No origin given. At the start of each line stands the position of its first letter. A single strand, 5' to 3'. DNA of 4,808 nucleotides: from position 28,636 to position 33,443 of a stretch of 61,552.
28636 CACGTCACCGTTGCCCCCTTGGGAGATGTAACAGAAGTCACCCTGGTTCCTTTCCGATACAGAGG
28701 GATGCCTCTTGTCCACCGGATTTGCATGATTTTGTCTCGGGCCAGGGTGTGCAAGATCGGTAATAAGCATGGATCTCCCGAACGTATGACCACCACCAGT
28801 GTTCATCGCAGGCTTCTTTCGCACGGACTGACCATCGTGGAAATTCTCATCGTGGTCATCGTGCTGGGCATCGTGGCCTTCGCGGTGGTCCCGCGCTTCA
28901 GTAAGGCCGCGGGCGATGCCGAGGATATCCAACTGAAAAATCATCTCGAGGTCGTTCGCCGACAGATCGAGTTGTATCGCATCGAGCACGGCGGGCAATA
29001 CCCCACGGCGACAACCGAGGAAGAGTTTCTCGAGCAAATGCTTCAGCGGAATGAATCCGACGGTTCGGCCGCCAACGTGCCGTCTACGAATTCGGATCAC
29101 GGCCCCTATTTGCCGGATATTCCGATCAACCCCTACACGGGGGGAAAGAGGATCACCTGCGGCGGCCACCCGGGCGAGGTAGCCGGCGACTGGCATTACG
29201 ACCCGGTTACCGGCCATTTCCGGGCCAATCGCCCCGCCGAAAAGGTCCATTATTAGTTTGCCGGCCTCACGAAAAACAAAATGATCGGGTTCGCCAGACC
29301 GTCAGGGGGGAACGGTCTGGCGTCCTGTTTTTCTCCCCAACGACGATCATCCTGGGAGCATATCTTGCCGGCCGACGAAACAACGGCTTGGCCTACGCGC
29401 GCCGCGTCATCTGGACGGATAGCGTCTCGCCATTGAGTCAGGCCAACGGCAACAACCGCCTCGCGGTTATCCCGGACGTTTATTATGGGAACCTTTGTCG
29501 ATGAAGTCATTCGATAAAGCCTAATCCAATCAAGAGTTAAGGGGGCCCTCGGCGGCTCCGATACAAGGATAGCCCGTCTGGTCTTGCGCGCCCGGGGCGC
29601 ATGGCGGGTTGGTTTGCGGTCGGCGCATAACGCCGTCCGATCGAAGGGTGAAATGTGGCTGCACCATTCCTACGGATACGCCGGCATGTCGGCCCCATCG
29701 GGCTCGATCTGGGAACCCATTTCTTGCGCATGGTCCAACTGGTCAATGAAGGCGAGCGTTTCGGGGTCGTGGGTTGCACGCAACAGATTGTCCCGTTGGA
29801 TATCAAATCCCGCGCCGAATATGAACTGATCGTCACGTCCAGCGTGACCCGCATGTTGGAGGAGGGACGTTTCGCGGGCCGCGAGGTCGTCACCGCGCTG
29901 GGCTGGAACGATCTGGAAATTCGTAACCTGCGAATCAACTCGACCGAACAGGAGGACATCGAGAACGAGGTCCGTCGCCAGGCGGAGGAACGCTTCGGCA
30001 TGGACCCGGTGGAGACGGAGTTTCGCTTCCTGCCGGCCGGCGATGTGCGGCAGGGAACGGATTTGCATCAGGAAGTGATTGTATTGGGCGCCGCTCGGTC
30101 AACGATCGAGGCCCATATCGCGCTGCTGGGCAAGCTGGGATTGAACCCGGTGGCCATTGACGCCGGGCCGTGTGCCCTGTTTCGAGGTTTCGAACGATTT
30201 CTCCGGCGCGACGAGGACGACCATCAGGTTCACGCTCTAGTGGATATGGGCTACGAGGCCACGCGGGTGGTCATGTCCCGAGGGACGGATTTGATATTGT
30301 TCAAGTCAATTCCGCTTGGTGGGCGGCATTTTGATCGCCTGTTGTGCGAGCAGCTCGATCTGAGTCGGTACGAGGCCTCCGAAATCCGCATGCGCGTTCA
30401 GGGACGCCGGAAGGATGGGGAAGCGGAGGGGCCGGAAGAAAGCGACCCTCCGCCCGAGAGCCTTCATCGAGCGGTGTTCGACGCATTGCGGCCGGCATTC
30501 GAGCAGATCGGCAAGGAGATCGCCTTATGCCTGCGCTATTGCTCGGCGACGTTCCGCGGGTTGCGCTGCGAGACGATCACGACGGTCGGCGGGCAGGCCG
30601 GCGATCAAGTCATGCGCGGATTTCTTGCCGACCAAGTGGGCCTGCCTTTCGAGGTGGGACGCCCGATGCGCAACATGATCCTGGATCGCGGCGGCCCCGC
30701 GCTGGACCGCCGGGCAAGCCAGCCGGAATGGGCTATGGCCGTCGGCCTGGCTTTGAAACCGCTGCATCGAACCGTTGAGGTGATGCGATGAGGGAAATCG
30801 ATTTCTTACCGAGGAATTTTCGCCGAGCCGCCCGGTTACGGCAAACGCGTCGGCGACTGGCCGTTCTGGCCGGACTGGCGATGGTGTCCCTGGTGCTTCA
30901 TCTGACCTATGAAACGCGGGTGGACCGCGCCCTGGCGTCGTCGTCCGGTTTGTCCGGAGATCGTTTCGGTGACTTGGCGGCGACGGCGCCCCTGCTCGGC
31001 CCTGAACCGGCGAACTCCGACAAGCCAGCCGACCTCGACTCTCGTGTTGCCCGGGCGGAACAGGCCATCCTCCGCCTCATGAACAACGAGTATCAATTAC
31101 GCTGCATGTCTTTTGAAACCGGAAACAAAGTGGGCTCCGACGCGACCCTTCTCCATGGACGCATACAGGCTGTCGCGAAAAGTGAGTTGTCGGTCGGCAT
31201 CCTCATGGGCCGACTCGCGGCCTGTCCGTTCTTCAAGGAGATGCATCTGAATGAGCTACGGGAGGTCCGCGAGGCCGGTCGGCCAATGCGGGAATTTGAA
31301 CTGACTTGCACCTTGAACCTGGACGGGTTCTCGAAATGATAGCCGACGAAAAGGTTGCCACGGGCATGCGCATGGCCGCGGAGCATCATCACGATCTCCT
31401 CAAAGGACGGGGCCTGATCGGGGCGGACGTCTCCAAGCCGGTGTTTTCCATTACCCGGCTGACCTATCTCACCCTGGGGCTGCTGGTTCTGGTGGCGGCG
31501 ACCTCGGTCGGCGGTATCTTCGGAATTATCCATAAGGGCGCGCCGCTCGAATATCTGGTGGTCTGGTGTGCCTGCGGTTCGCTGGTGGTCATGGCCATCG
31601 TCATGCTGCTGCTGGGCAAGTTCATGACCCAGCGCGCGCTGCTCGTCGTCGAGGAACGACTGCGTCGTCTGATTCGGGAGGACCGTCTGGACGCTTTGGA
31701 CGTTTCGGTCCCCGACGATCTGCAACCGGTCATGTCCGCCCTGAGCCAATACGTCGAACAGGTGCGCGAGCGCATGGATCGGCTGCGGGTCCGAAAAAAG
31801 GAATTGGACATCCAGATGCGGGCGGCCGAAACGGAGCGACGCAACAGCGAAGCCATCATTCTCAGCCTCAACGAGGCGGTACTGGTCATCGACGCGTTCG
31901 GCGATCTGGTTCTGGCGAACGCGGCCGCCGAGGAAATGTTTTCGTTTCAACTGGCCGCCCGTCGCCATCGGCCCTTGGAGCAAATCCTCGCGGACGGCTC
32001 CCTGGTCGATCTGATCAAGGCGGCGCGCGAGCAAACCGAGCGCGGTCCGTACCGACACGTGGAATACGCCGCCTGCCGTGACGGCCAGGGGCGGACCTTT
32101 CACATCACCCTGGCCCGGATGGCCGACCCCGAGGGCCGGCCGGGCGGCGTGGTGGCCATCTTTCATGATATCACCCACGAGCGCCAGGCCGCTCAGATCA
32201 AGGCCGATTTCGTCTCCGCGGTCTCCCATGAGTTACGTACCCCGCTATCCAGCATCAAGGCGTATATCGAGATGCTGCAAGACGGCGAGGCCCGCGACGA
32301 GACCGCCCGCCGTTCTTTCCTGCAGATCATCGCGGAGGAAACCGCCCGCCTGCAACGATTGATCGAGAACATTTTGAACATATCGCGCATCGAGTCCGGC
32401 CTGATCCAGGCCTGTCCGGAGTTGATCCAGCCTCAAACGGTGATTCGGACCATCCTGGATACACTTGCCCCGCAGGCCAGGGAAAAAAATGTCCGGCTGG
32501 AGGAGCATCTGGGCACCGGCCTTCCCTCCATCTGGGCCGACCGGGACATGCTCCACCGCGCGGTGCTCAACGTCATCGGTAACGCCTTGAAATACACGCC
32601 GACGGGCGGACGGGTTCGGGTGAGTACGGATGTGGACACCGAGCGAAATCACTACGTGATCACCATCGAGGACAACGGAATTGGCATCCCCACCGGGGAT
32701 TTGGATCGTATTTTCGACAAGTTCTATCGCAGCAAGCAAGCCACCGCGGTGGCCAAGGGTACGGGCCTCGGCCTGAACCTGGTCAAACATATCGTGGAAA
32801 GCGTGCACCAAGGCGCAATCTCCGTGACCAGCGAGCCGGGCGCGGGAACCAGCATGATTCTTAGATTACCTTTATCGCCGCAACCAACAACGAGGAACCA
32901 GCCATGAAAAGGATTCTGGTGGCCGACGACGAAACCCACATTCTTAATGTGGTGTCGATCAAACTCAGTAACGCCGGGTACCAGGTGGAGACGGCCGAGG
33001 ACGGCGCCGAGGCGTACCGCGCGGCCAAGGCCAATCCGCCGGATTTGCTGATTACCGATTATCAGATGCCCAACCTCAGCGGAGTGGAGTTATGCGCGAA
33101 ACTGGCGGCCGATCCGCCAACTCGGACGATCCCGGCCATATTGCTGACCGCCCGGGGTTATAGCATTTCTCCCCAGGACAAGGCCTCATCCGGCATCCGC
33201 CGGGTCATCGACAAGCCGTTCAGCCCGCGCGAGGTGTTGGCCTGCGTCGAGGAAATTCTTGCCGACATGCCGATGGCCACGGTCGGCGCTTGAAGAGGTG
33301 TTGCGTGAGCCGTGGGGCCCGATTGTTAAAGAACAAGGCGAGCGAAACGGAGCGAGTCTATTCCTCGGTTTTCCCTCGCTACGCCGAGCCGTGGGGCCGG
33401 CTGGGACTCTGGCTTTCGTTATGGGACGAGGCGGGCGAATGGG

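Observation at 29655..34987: pilM-pilN chained by 4-nt overlaps to a histidine kinase, receiver and HD-GYP protein, with no pilO/pilP/pilQ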

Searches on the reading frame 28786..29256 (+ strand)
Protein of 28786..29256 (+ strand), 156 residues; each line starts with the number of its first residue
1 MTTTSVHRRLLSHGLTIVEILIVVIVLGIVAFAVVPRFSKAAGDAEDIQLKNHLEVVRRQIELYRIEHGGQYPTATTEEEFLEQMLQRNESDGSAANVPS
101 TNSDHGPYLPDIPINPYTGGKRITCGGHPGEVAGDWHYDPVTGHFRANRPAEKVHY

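Call 3: search_protein_families(library=pfam, proteins=[window:28786-29256:+], max_evalue=0.01)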
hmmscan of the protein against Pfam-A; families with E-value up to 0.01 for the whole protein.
window:28786-29256:+ (156 aa): 1 family
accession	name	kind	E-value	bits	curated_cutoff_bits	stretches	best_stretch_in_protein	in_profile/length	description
PF11992.13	TgpA_N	-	0.0067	15.9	30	1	12-108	158-236/333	TgpA N-terminal domain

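Call 4: search_protein_families(library=ncbifam, proteins=[window:28786-29256:+], max_evalue=0.01)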
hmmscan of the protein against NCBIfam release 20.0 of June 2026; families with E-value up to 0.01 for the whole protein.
window:28786-29256:+ (156 aa): 3 families
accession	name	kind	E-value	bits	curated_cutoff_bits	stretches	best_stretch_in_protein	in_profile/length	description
TIGR01710.1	typeII_sec_gspG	equivalog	1.5e-10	41.2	88.85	1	14-117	2-95/134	type II secretion system major pseudopilin GspG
NF040999.1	pilin_ComGC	equivalog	1.2e-08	35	75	1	13-76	2-64/84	competence type IV pilus major pilin ComGC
NF041775.1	typeIV_PilA_Myxo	equivalog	0.0047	16.9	400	1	13-50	11-48/214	type IV pilin protein PilA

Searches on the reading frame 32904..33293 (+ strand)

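Call 3: search_protein_families(library=pfam, proteins=[window:32904-33293:+], max_evalue=0.01)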
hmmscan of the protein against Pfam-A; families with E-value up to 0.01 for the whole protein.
window:32904-33293:+ (129 aa): 1 family
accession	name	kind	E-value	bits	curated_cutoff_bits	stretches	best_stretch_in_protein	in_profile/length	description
PF00072.30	Response_reg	-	1.8e-22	80.1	30.2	1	4-115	1-110/111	Response regulator receiver domain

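Call 4: search_protein_families(library=ncbifam, proteins=[window:32904-33293:+], max_evalue=0.01)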
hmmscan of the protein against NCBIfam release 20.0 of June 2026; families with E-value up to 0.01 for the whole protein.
window:32904-33293:+ (129 aa): 93 families (the best 25 are shown)
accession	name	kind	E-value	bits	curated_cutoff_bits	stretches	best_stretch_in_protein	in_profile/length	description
TIGR02154.1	PhoB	equivalog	3e-25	88.9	296.2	1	2-119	3-120/226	phosphate regulon transcriptional regulator PhoB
NF045944.1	ResRegRpaBCyano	equivalog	1.8e-20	73.3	330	1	5-122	1-115/229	response regulator transcription factor RpaB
NF008296.0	PRK11083.1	equivalog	2.8e-19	69.4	273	1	2-121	4-120/228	two-component system response regulator CreB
NF046022.1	RespRegCpdRBruc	equivalog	6.1e-18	65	180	1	1-120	1-118/120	cell cycle two-component system response regulator CpdR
NF053854.1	RespRegPhoBBctds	equivalog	7.3e-18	64.8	270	1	4-120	1-116/225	two-component system response regulator PhoB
NF007546.0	PRK10161.1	equivalog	1.5e-17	64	471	1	2-124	3-126/229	phosphate response regulator transcription factor PhoB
NF040689.1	MtrAB_MtrA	equivalog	1.9e-17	63.4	300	1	4-117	1-111/219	MtrAB system response regulator MtrA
NF045717.1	DVU0259_DivK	exception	9.7e-17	61.2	160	1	2-119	3-116/117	DVU0259 family response regulator domain-containing protein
NF040534.1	resp_reg_YycF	equivalog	1.9e-16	60.1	340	1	2-117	1-113/231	response regulator YycF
NF007135.0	PRK09581.1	equivalog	2e-16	59.9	474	1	2-84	3-85/457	PleD family two-component system response regulator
NF007005.1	PRK09468.1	equivalog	4.3e-16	59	331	1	2-128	4-128/237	osmolarity response regulator transcription factor OmpR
NF033120.0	vanR_FM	exception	9.3e-16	58.2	460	1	4-117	6-116/231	vancomycin resistance response regulator transcription factor, VanR-F/VanR-M family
NF033117.2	vanR_ACDEGLN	exception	1.5e-15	57.4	350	1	4-117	1-111/226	VanR-ABDEGLN family response regulator transcription factor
NF053512.1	nitric_RR_NosR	exception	2.9e-15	56.2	400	1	4-120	1-116/422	response regulator c-di-GMP phosphodiesterase, NosR family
TIGR01818.1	ntrC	equivalog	3.4e-15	55.8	558.6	1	4-121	1-116/463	nitrogen regulation protein NR(I)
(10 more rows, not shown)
